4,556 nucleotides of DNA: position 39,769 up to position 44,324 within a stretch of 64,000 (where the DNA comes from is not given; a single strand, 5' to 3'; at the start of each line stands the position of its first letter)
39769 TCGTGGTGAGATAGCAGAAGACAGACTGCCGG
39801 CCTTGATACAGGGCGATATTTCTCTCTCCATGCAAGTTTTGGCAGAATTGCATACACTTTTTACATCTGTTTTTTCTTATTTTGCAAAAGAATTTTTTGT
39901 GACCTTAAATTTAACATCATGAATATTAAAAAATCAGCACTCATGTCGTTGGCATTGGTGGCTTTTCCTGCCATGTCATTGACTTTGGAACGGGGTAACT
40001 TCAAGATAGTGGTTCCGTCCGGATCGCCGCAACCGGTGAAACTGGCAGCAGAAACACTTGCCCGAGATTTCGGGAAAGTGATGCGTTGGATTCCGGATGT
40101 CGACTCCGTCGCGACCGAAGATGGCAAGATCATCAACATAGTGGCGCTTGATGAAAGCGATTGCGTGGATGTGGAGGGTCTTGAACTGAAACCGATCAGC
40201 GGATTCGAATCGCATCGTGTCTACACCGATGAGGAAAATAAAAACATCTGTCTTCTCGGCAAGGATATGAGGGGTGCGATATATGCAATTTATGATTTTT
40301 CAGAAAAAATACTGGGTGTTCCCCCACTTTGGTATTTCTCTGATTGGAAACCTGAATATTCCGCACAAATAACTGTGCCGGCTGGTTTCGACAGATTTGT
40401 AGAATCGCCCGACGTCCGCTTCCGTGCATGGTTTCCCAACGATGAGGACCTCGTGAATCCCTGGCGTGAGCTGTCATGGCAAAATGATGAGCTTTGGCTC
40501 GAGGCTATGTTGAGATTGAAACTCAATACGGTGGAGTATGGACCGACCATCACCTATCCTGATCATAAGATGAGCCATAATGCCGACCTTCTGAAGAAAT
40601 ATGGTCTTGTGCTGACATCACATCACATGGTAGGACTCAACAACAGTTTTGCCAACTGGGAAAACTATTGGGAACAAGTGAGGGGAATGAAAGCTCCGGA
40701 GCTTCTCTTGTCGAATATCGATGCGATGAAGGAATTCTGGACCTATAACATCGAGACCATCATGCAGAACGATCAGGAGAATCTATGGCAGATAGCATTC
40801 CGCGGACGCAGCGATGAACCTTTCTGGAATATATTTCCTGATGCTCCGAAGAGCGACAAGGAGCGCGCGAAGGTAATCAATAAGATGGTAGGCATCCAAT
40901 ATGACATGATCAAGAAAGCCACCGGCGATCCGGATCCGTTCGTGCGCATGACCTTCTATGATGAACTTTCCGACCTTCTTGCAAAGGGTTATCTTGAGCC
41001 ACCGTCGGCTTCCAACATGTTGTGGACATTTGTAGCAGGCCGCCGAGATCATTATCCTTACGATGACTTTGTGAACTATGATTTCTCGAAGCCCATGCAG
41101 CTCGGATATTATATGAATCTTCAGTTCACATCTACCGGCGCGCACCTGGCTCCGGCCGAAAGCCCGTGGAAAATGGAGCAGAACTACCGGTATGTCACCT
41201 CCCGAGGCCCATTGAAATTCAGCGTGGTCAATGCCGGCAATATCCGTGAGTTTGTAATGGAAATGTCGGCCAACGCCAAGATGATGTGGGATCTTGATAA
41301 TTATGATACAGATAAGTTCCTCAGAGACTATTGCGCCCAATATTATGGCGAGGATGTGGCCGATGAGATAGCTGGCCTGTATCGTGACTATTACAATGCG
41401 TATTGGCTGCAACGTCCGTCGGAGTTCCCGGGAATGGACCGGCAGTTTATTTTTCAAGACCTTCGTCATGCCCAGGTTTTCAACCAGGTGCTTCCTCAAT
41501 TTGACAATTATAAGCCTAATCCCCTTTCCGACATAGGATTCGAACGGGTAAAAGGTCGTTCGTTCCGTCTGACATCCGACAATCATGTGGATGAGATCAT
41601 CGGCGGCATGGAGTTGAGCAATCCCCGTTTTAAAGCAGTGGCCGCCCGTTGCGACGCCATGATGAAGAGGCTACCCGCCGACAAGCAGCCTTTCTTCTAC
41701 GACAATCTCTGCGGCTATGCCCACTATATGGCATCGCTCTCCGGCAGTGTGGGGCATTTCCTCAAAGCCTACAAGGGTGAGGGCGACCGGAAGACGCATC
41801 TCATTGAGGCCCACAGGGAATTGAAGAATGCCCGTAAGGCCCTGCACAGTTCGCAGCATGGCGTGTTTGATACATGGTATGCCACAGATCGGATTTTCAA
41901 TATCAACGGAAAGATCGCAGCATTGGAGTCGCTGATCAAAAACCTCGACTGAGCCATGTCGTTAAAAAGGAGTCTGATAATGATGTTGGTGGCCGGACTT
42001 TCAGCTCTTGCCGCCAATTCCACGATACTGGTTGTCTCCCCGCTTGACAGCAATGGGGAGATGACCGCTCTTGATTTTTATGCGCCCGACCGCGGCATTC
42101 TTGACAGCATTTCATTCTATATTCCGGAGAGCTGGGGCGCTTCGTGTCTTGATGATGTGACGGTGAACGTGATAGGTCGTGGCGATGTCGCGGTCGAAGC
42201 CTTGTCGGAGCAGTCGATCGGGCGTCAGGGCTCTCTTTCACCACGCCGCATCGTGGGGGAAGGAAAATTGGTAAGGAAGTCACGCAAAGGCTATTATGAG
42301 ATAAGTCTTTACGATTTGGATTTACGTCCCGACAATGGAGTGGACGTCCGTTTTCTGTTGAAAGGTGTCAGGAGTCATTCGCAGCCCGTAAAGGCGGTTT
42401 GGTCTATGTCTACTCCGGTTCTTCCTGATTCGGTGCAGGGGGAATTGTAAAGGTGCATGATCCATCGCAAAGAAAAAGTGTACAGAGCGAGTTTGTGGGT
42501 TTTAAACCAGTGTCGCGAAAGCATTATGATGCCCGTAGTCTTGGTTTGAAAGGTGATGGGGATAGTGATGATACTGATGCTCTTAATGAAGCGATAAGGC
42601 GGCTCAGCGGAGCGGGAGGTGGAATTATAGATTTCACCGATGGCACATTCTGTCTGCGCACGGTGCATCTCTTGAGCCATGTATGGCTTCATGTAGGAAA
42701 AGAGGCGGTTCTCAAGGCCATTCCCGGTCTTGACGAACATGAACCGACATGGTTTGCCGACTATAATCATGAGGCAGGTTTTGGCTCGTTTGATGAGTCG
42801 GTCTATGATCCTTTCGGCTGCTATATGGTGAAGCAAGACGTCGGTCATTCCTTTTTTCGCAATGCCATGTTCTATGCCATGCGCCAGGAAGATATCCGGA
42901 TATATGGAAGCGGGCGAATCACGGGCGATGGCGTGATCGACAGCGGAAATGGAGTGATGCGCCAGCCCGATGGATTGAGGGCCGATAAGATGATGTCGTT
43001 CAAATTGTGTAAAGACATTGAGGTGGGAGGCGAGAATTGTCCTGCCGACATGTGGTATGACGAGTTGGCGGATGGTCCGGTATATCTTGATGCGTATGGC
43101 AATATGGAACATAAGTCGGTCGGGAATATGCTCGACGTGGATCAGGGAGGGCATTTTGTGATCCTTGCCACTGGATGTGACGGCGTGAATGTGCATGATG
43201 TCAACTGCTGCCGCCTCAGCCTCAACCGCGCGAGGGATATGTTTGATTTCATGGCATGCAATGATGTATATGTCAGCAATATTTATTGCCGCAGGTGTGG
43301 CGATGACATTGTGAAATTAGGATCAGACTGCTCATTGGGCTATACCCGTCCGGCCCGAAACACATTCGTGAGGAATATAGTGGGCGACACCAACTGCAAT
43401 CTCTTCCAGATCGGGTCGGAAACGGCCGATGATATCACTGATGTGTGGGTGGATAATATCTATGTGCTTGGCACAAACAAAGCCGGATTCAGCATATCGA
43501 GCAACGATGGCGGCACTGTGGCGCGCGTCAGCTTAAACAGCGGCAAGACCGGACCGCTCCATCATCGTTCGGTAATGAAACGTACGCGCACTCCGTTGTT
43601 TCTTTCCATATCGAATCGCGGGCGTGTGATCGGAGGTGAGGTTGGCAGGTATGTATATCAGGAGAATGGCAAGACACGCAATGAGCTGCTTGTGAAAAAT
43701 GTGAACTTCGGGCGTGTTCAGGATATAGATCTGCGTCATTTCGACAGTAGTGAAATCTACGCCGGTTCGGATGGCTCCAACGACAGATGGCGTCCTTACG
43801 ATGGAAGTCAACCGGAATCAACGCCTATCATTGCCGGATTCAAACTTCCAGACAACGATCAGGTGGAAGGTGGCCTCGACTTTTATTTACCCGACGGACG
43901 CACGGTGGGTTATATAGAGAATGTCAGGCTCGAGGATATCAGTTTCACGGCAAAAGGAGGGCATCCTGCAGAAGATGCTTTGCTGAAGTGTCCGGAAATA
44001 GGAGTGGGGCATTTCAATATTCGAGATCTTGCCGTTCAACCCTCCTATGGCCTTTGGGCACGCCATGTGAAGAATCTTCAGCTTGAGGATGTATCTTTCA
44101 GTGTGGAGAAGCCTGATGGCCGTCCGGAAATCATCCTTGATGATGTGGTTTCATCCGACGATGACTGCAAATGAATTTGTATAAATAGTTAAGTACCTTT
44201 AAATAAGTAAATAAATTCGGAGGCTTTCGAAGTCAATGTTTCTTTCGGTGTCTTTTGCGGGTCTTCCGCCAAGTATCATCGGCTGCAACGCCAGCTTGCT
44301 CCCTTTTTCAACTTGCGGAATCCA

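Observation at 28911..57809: Six-copy conserved box (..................) at fixed phasing from -7 promoter elements: candidate operator defining an HTCS regulon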

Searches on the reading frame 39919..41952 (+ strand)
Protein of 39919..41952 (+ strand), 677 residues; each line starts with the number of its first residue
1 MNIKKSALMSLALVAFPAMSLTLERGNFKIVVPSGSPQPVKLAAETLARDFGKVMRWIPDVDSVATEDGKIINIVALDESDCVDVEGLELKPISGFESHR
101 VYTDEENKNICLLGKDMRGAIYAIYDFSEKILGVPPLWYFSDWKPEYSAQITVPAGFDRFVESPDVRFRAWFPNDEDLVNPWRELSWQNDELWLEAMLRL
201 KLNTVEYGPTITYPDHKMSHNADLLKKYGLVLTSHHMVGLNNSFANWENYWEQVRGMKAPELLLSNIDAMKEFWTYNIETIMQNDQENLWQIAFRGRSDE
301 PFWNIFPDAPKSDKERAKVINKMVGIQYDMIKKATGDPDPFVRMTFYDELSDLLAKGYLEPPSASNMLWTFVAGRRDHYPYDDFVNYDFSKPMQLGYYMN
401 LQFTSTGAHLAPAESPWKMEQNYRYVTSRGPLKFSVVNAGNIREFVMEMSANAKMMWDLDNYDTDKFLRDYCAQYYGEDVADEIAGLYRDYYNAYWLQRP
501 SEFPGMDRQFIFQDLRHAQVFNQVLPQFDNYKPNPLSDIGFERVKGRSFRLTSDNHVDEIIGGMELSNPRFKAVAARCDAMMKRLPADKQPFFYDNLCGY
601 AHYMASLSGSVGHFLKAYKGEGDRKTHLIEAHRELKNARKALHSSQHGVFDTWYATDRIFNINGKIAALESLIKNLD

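Call 4: search_protein_families(library=pfam, proteins=[window:39919-41952:+])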
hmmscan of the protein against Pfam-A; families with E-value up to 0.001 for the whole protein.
window:39919-41952:+ (677 aa): 1 family
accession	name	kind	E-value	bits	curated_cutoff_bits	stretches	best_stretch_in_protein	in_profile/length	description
PF15979.11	Glyco_hydro_115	-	2.7e-42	145.9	27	1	162-500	2-333/335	Glycosyl hydrolase family 115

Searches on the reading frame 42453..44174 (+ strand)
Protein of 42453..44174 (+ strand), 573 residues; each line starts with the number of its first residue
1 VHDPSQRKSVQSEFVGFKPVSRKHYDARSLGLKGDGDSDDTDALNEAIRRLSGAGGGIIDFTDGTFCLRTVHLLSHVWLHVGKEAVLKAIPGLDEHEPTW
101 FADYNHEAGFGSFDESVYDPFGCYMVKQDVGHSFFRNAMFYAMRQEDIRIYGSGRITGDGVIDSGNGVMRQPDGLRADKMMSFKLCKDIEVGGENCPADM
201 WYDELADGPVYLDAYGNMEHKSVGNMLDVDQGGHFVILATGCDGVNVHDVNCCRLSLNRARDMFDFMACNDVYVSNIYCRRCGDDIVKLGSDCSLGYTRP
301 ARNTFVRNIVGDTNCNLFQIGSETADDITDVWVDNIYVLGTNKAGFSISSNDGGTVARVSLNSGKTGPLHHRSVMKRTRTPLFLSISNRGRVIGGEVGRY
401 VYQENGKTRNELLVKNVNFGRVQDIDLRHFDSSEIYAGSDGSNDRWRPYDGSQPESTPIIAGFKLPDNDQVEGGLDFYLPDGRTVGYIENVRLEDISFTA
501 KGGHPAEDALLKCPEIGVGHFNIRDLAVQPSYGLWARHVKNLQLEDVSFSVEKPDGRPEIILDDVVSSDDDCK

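Call 4: search_protein_families(library=pfam, proteins=[window:42453-44174:+])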
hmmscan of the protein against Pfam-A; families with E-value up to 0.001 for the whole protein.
window:42453-44174:+ (573 aa): 1 family
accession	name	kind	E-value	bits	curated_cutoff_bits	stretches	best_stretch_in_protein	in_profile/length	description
PF12708.12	Pect-lyase_RHGA_epim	-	3.5e-05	24.1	27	1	28-68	5-46/213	Rhamnogalacturonase A/epimerase, pectate lyase-like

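Call 59: search_protein_families(library=ncbifam, proteins=[window:42453-44174:+], max_evalue=0.001)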
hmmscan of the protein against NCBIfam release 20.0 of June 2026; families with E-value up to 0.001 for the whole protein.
window:42453-44174:+ (573 aa): 4 families
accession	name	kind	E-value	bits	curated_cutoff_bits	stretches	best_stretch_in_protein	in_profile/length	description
NF049898.1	RhamgalacuronBT4146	equivalog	1.1e-46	159.5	500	3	28-191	2-145/445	rhamnogalacturonidase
NF051861.1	PolglcturonPglBAgro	equivalog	2.8e-13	49.4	600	2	37-96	8-67/437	polygalacturonase PglB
NF049892.1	AlphdgalacturondseBT4155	equivalog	5.4e-07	28.7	800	1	23-91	49-117/454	alpha-d-galacturonidase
NF051860.1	PolglcturonPglAAgro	equivalog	3.6e-05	22.6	600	0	38-160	104-208/502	polygalacturonase PglA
